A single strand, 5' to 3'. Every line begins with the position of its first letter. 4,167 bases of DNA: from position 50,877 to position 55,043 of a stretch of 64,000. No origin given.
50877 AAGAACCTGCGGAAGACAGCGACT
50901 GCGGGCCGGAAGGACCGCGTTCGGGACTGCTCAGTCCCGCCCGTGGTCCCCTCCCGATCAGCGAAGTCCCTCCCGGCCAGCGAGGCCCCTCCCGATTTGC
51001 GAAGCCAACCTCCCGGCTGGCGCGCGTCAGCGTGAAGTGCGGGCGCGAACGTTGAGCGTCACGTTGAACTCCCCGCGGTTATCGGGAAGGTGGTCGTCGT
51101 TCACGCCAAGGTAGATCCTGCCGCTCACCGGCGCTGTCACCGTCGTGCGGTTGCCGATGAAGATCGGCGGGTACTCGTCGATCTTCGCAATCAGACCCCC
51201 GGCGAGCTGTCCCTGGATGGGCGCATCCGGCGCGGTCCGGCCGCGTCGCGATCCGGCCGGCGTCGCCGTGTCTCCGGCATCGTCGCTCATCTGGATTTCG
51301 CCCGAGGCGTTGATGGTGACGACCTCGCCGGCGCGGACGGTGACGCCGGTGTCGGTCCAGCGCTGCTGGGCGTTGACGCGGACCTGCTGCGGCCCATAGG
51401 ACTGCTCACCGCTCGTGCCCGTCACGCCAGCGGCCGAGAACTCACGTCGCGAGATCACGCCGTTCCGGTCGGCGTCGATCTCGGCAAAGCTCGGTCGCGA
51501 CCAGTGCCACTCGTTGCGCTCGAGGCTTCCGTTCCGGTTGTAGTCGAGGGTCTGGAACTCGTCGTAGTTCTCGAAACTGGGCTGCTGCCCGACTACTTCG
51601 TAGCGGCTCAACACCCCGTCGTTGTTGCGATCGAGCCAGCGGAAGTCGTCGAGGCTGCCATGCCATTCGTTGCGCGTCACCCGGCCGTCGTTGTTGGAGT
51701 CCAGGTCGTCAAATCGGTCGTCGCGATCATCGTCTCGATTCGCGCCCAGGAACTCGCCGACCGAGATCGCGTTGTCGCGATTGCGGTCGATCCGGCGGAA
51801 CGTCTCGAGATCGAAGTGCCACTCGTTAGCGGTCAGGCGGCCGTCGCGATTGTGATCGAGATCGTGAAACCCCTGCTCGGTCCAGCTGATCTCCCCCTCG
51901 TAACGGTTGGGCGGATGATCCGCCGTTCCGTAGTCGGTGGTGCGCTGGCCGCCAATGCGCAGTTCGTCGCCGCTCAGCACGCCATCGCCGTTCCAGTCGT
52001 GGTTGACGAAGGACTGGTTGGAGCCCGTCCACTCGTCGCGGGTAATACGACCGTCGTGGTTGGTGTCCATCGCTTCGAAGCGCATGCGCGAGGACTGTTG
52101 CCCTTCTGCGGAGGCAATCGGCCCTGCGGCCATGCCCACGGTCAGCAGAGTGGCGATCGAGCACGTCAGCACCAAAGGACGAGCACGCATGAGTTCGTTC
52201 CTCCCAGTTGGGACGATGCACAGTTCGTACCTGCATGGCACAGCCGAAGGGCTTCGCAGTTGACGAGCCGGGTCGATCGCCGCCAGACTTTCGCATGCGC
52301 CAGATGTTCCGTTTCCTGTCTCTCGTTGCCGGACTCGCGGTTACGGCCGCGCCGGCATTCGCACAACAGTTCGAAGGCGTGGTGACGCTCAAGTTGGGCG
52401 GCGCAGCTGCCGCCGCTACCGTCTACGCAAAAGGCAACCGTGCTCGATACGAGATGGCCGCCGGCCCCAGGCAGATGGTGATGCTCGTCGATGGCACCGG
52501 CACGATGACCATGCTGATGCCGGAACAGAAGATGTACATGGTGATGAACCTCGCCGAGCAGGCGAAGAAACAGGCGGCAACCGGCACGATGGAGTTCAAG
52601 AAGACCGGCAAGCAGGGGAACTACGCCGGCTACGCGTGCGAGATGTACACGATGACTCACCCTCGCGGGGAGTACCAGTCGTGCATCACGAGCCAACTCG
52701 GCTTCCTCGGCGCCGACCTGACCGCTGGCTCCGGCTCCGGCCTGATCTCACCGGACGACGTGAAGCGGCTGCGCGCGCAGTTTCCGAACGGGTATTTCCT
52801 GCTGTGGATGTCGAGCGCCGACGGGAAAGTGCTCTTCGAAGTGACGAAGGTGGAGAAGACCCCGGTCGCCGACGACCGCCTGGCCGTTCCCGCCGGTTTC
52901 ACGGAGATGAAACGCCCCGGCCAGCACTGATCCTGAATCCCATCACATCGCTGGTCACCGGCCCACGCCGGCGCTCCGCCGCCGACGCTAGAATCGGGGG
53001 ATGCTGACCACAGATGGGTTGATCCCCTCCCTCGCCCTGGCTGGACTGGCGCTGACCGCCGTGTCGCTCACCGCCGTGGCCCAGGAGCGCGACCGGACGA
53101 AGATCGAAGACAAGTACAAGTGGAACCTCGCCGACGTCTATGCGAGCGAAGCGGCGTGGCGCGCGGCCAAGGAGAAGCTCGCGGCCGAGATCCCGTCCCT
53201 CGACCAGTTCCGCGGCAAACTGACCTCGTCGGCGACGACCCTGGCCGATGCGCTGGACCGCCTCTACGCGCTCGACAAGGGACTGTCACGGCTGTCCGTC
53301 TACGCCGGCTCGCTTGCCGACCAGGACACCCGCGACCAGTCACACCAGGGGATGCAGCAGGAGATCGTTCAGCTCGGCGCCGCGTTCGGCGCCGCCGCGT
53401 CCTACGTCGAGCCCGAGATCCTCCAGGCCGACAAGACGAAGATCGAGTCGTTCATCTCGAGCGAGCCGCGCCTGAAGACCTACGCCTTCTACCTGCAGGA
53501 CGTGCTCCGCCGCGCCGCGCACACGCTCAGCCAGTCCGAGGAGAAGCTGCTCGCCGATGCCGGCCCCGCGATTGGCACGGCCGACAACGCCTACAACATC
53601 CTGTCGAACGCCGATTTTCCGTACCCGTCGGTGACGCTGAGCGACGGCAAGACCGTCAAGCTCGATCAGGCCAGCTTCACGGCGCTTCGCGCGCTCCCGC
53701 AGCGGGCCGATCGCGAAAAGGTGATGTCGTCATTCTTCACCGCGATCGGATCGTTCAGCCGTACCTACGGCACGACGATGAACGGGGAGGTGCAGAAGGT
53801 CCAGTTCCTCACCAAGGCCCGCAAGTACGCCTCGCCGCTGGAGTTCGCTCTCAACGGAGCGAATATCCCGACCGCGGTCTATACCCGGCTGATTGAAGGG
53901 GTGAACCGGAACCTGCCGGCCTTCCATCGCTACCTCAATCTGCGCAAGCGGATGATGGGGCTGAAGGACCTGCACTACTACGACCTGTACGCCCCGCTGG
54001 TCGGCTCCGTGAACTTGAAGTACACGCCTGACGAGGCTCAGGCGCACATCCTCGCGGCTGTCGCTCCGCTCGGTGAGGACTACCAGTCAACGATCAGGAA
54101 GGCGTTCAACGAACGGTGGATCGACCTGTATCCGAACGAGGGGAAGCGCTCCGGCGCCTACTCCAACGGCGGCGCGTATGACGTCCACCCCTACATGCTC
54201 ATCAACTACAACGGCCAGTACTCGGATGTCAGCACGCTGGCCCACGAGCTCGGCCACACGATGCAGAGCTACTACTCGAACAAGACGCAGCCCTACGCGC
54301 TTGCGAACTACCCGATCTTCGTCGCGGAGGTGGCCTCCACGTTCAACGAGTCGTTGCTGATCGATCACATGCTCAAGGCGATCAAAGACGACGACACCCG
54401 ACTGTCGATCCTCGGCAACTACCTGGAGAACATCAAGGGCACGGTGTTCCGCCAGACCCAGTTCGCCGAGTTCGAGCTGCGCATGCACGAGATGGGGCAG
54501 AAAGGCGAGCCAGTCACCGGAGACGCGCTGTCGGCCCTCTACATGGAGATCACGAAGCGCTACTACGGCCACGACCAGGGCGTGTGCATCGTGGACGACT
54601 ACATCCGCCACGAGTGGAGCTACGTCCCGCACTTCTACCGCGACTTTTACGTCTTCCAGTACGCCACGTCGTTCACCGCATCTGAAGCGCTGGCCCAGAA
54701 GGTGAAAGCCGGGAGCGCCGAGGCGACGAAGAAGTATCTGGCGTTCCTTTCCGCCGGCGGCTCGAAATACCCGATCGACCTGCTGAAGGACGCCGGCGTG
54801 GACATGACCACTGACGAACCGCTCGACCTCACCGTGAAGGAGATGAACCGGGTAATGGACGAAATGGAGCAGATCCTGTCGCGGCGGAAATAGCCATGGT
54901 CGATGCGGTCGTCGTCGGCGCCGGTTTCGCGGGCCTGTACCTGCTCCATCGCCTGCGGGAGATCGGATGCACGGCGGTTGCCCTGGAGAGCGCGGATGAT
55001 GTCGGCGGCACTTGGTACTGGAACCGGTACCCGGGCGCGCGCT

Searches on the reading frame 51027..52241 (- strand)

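Call 49: search_protein_families(library=pfam, proteins=[window:51027-52241:-], max_evalue=0.0001)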
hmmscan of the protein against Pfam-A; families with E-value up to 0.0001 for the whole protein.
window:51027-52241:- (404 aa): 6 families
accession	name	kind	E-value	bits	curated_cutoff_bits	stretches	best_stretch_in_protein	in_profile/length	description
PF13202.12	EF-hand_5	-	8.9e-35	117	25.9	1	55-71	5-21/25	EF hand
PF13405.12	EF-hand_6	-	2e-28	95.7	25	0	53-71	4-22/30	EF-hand domain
PF00036.39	EF-hand_1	-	9.6e-27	91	25.4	0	54-71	5-22/29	EF hand domain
PF13499.12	EF-hand_7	-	3.4e-19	69.4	30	0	146-192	6-61/67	EF-hand domain pair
PF13833.12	EF-hand_8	-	1.1e-09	38.4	28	0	252-269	31-48/54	EF-hand domain pair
PF10591.15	SPARC_Ca_bdg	-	7.8e-07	29.8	22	0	55-72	94-111/113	Secreted protein acidic and rich in cysteine Ca binding region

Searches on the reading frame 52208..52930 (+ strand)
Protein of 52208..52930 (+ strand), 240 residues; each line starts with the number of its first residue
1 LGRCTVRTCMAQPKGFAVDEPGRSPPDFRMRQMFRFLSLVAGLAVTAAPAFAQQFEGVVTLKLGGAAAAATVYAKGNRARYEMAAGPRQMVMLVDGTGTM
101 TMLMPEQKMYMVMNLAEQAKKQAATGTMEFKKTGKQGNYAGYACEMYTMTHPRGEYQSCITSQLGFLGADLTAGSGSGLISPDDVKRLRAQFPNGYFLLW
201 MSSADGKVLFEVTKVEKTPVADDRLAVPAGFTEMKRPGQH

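Call 49: search_protein_families(library=pfam, proteins=[window:52208-52930:+], max_evalue=0.0001)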
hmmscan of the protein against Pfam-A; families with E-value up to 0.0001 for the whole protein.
window:52208-52930:+ (240 aa): 1 family
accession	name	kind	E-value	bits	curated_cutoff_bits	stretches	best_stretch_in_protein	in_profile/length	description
PF14371.13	DUF4412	-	4.4e-19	69.5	21.6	1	55-231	1-191/191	Domain of unknown function (DUF4412)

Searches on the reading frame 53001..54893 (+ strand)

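Call 49: search_protein_families(library=pfam, proteins=[window:53001-54893:+], max_evalue=0.0001)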
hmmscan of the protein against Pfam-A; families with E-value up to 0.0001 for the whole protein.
window:53001-54893:+ (630 aa): 2 families
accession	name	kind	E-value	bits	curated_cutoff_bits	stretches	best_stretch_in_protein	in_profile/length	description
PF01432.26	Peptidase_M3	-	4.2e-71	241.1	27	1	231-609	4-452/457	Peptidase family M3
PF08439.15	Peptidase_M3_N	-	8.3e-22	77.6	25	1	139-206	1-68/70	Oligopeptidase F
